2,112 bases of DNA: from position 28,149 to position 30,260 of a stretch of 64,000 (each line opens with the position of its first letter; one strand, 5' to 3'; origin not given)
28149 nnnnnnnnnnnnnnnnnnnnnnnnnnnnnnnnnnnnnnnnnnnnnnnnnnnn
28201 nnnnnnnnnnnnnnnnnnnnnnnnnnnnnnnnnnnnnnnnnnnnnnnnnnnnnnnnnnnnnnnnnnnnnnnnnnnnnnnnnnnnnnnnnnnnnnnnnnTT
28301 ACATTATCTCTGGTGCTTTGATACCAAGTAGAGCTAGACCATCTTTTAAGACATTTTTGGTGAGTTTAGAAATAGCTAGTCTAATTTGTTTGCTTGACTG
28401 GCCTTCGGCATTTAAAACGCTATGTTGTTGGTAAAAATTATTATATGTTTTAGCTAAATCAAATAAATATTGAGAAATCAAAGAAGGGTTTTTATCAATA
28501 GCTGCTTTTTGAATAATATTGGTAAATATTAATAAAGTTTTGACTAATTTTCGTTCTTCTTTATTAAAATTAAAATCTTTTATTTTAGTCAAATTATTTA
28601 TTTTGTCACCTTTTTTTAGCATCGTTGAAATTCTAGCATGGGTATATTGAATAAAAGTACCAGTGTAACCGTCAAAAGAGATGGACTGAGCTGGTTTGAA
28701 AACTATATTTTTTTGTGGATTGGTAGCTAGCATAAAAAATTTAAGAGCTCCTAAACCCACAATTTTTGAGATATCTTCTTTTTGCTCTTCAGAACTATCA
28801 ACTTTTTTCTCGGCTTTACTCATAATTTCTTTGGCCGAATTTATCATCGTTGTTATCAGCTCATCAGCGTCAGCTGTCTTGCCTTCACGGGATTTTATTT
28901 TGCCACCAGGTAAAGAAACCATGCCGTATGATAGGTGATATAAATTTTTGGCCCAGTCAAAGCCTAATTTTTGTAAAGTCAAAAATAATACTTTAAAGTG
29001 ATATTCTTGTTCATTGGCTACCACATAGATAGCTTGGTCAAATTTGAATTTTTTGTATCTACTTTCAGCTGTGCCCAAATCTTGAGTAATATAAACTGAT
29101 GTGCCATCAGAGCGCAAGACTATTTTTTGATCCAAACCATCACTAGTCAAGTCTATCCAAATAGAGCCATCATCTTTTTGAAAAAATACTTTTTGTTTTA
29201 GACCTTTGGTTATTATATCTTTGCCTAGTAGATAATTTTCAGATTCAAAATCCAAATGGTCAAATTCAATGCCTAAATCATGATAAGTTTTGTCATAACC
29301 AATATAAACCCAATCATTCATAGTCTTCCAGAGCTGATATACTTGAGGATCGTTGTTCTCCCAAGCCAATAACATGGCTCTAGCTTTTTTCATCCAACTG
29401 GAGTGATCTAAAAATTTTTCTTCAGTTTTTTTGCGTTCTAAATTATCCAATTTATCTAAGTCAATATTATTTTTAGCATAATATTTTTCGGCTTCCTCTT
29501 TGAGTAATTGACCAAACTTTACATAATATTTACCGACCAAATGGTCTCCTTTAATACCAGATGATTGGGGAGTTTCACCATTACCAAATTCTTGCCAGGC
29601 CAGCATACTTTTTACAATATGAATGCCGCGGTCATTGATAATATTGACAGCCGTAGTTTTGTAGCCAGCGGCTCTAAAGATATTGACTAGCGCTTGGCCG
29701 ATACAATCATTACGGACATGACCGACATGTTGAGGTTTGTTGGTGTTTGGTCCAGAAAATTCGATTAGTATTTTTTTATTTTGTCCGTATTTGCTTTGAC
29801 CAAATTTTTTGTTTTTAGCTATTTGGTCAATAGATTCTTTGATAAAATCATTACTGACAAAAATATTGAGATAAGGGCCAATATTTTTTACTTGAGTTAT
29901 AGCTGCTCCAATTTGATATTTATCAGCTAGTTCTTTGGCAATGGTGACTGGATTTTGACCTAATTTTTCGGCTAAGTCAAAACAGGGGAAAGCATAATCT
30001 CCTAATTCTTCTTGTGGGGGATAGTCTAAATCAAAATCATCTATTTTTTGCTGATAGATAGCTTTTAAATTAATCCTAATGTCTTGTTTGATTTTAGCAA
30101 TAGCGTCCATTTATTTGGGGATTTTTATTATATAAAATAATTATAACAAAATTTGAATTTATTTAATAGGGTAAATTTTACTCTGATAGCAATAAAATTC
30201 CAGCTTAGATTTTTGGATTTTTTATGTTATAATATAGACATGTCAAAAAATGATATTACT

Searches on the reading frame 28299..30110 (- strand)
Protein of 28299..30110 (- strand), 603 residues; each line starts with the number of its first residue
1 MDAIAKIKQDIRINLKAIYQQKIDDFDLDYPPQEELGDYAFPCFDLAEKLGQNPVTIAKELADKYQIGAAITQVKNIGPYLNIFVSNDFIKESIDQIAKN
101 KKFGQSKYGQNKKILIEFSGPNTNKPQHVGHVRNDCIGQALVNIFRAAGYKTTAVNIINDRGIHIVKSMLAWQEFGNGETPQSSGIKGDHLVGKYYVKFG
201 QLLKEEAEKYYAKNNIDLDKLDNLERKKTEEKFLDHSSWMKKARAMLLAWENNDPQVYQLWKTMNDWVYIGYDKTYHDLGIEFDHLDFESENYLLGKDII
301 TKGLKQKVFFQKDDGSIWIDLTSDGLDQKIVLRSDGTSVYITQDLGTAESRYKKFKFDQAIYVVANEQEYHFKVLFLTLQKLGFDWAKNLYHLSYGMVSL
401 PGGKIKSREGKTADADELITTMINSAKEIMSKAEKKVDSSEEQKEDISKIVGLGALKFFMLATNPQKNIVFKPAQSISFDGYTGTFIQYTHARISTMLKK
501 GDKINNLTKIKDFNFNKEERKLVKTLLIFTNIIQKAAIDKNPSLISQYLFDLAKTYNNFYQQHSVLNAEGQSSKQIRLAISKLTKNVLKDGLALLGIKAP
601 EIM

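Call 17: find_encoding_contigs(protein=window:28299-30110:-, flank=3000, max_places=6)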
Protein window:28299-30110:- (603 aa): 2 contigs read that carry it; 2 places shown.
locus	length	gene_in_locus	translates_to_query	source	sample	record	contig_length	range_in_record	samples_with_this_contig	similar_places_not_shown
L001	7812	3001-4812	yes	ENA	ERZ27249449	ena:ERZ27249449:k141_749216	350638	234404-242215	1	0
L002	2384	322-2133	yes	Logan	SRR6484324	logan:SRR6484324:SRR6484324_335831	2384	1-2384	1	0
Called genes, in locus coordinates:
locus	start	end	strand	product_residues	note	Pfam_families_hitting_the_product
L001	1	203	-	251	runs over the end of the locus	PF02129:Peptidase_S15 (weak), PF12146:Hydrolase_4, PF00561:Abhydrolase_1, PF12697:Abhydrolase_6 (weak)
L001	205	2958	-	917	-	PF00690:Cation_ATPase_N, PF00122:E1-E2_ATPase, PF00702:Hydrolase, PF13246:Cation_ATPase, PF08282:Hydrolase_3 (weak), PF00689:Cation_ATPase_C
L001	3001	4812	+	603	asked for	PF03485:Arg_tRNA_synt_N, PF00750:tRNA-synt_1d, PF05746:DALR_1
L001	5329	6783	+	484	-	PF00772:DnaB, PF03796:DnaB_C, PF13481:AAA_25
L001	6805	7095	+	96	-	PF02575:YbaB_DNA_bd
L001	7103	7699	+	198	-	PF21176:RecR_HhH, PF01751:Toprim, PF13662:Toprim_4, PF21175:RecR_C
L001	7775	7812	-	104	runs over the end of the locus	PF00829:Ribosomal_L21p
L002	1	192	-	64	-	?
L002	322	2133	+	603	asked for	PF03485:Arg_tRNA_synt_N, PF00750:tRNA-synt_1d, PF05746:DALR_1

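Call 52: find_homologous_proteins(query=window:28299-30110:-, max_evalue=1e-60)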
Query window:28299-30110:- (603 aa): 8000 proteins with E <= 1e-60 among 8000 candidates; the best 120 are listed.
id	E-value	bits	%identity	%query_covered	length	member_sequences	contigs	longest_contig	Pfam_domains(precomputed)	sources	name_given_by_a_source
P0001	0.0e+0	1353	100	100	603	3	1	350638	PF05746.22,PF00750.26,PF03485.22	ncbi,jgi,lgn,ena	ncbi:MAG: arginine--tRNA ligase [Patescibacteria group bacterium]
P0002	0.0e+0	1157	83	100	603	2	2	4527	PF05746.22,PF00750.26,PF03485.22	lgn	-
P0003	0.0e+0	1119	81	100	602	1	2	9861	PF05746.22,PF00750.26,PF03485.22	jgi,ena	-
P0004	0.0e+0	1112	80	100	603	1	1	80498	PF05746.22,PF00750.26,PF03485.22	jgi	jgi:arginyl-tRNA synthetase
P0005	0.0e+0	1079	77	100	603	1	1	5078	PF05746.22,PF00750.26,PF03485.22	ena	-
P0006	0.0e+0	1077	77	100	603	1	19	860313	PF05746.22,PF00750.26,PF03485.22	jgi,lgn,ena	jgi:arginyl-tRNA synthetase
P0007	0.0e+0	1074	77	100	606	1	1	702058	PF05746.22,PF00750.26,PF03485.22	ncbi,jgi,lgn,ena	ncbi:MAG: arginine--tRNA ligase [Patescibacteria group bacterium]|jgi:arginyl-tRNA synthetase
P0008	0.0e+0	1068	77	100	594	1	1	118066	PF05746.22,PF00750.26,PF03485.22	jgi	jgi:arginyl-tRNA synthetase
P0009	0.0e+0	1065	77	100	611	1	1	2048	PF05746.22,PF00750.26,PF03485.22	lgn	-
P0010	0.0e+0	1056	76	100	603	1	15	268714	PF05746.22,PF00750.26,PF03485.22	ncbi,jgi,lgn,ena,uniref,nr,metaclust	ncbi:MAG: arginine--tRNA ligase [Candidatus Komeilibacteria bacterium RIFOXYC1_FULL_37_11]|uniref:Ar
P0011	0.0e+0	1020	74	100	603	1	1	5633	PF05746.22,PF00750.26,PF03485.22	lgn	-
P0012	2.4e-297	1005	73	100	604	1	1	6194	PF05746.22,PF00750.26,PF03485.22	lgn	-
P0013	2.4e-297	1005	73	100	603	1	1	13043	PF05746.22,PF00750.26,PF03485.22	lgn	-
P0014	4.4e-294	994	73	100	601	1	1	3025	PF05746.22,PF00750.26,PF03485.22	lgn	-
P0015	5.3e-294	994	77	92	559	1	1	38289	PF05746.22,PF00750.26,PF03485.22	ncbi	ncbi:MAG: arginine--tRNA ligase, partial [Patescibacteria group bacterium]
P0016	2.0e-285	966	69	100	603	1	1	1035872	PF05746.22,PF00750.26,PF03485.22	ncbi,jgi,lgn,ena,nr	ncbi:arginine--tRNA ligase [Patescibacteria group bacterium]|nr:arginine--tRNA ligase [Patescibacter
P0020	2.2e-283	959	70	100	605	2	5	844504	PF05746.22,PF00750.26,PF03485.22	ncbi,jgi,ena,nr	ncbi:arginine--tRNA ligase [Candidatus Parcubacteria bacterium]|jgi:arginyl-tRNA synthetase|nr:argin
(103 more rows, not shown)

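Call 53: find_encoding_contigs(protein=P0002, flank=1500, max_places=1)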
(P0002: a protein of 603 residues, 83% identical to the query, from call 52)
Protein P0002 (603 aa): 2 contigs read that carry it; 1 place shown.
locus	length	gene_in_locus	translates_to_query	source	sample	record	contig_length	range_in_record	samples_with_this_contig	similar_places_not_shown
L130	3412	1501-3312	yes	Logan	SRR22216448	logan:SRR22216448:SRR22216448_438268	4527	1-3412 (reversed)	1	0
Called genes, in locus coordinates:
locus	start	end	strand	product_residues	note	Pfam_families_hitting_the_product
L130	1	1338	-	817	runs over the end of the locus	?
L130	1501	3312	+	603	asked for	PF03485:Arg_tRNA_synt_N, PF00750:tRNA-synt_1d, PF05746:DALR_1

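Call 54: find_encoding_contigs(protein=P0004, flank=1500, max_places=1)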
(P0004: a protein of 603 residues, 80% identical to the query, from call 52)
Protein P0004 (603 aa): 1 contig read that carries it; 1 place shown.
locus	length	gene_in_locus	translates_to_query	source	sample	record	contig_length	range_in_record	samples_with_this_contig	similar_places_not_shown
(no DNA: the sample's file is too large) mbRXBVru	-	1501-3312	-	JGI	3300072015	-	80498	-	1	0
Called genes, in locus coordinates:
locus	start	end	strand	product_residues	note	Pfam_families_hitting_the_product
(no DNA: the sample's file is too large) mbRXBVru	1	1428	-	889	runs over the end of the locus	PF00690:Cation_ATPase_N, PF00122:E1-E2_ATPase, PF00702:Hydrolase, PF13246:Cation_ATPase, PF08282:Hydrolase_3 (weak), PF00689:Cation_ATPase_C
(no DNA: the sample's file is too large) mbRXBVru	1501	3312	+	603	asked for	PF03485:Arg_tRNA_synt_N, PF00750:tRNA-synt_1d, PF05746:DALR_1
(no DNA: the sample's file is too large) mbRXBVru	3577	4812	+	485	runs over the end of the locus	PF00772:DnaB, PF03796:DnaB_C, PF13481:AAA_25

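Call 55: find_encoding_contigs(protein=P0007, flank=1500, max_places=1)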
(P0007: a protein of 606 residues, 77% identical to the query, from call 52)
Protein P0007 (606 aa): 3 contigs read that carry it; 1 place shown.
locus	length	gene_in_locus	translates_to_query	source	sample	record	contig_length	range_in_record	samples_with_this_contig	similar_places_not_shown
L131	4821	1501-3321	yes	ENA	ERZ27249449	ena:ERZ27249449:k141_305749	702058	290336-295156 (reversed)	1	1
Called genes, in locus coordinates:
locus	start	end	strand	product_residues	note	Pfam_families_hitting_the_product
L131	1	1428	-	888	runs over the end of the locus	PF00690:Cation_ATPase_N, PF00122:E1-E2_ATPase, PF00702:Hydrolase, PF13246:Cation_ATPase, PF08282:Hydrolase_3 (weak), PF00689:Cation_ATPase_C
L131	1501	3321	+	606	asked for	PF03485:Arg_tRNA_synt_N, PF00750:tRNA-synt_1d, PF05746:DALR_1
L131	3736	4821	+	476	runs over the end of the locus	PF00772:DnaB, PF13481:AAA_25, PF03796:DnaB_C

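Call 56: find_encoding_contigs(protein=P0010, flank=1500, max_places=1)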
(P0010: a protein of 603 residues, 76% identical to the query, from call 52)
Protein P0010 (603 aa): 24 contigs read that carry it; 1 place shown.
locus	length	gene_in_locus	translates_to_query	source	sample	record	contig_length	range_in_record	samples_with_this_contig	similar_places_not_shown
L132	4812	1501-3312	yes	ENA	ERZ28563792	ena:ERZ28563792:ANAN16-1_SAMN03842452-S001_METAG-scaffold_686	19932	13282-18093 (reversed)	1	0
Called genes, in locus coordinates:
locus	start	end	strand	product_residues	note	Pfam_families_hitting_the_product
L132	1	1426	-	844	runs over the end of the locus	-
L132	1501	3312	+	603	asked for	PF03485:Arg_tRNA_synt_N, PF00750:tRNA-synt_1d, PF05746:DALR_1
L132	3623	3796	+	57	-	-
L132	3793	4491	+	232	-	-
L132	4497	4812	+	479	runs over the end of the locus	PF00772:DnaB, PF03796:DnaB_C, PF13481:AAA_25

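Call 57: find_encoding_contigs(protein=P0016, flank=1500, max_places=1)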
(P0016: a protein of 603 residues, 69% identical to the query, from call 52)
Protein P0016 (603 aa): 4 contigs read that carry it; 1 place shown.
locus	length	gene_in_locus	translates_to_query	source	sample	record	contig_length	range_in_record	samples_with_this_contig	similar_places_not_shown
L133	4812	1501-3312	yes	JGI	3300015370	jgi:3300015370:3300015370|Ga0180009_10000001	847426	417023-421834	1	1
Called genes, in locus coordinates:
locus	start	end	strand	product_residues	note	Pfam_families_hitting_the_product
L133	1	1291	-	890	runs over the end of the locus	PF00690:Cation_ATPase_N, PF00122:E1-E2_ATPase, PF12710:HAD (faint), PF00702:Hydrolase, PF13246:Cation_ATPase, PF08282:Hydrolase_3 (weak), PF00689:Cation_ATPase_C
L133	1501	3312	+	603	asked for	PF03485:Arg_tRNA_synt_N, PF00750:tRNA-synt_1d, PF05746:DALR_1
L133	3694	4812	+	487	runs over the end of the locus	PF00772:DnaB, PF03796:DnaB_C, PF13481:AAA_25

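Call 58: find_encoding_contigs(protein=P0020, flank=1500, max_places=1)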
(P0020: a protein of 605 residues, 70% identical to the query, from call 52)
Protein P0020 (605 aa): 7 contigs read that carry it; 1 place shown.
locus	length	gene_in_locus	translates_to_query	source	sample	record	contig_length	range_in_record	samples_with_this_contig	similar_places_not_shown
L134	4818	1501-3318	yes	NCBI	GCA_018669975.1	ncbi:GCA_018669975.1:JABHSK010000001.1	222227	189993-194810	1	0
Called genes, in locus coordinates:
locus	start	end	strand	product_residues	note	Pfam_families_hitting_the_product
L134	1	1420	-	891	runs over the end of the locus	PF00690:Cation_ATPase_N, PF00122:E1-E2_ATPase, PF13246:Cation_ATPase, PF00702:Hydrolase, PF12710:HAD (weak), PF08282:Hydrolase_3 (weak), PF00689:Cation_ATPase_C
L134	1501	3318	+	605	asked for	PF03485:Arg_tRNA_synt_N, PF00750:tRNA-synt_1d, PF05746:DALR_1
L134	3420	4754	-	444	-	PF00535:Glycos_transf_2, PF13428:TPR_14 (faint), PF14559:TPR_19 (faint)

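Call 63: find_encoding_contigs(protein=P0003, flank=1500, max_places=2)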
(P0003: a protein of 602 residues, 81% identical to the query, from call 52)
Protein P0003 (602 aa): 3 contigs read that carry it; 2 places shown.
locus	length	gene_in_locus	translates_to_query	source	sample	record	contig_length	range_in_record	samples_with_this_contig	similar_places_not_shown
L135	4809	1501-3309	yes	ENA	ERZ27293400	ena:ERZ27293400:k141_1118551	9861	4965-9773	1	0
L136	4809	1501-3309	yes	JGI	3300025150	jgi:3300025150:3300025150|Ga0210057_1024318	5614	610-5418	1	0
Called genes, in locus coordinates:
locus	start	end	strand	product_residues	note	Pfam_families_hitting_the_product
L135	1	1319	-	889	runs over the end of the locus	PF00690:Cation_ATPase_N, PF00122:E1-E2_ATPase, PF00702:Hydrolase, PF13246:Cation_ATPase, PF08282:Hydrolase_3 (weak), PF00689:Cation_ATPase_C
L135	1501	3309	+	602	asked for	PF03485:Arg_tRNA_synt_N, PF00750:tRNA-synt_1d, PF05746:DALR_1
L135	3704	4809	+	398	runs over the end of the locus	?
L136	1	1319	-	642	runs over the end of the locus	?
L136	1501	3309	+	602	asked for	PF03485:Arg_tRNA_synt_N, PF00750:tRNA-synt_1d, PF05746:DALR_1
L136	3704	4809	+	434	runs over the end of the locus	?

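Call 64: find_encoding_contigs(protein=P0002, flank=1500, max_places=3)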
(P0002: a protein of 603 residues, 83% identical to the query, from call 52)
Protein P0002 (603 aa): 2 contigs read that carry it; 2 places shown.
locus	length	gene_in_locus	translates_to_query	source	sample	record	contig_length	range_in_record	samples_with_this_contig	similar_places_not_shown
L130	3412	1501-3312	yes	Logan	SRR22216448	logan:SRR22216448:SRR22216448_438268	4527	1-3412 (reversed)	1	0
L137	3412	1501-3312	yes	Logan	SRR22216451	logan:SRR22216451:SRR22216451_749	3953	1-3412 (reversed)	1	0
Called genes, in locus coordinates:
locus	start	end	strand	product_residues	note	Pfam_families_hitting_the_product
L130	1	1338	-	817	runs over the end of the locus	?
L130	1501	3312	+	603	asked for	PF03485:Arg_tRNA_synt_N, PF00750:tRNA-synt_1d, PF05746:DALR_1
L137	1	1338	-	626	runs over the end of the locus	?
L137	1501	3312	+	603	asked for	PF03485:Arg_tRNA_synt_N, PF00750:tRNA-synt_1d, PF05746:DALR_1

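Call 65: find_encoding_contigs(protein=P0006, flank=1500, max_places=1)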
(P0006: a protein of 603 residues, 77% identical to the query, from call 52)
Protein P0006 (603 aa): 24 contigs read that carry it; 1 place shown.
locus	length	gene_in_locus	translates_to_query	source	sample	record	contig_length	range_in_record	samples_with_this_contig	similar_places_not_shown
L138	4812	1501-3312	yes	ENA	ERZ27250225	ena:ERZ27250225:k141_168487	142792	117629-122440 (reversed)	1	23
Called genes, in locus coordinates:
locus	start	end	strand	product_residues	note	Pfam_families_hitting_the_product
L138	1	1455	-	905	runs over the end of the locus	PF00690:Cation_ATPase_N, PF00122:E1-E2_ATPase, PF00702:Hydrolase, PF13246:Cation_ATPase, PF12710:HAD (faint), PF08282:Hydrolase_3 (weak), PF00689:Cation_ATPase_C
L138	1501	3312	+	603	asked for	PF03485:Arg_tRNA_synt_N, PF00750:tRNA-synt_1d, PF05746:DALR_1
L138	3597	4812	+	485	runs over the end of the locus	PF00772:DnaB, PF03796:DnaB_C, PF13481:AAA_25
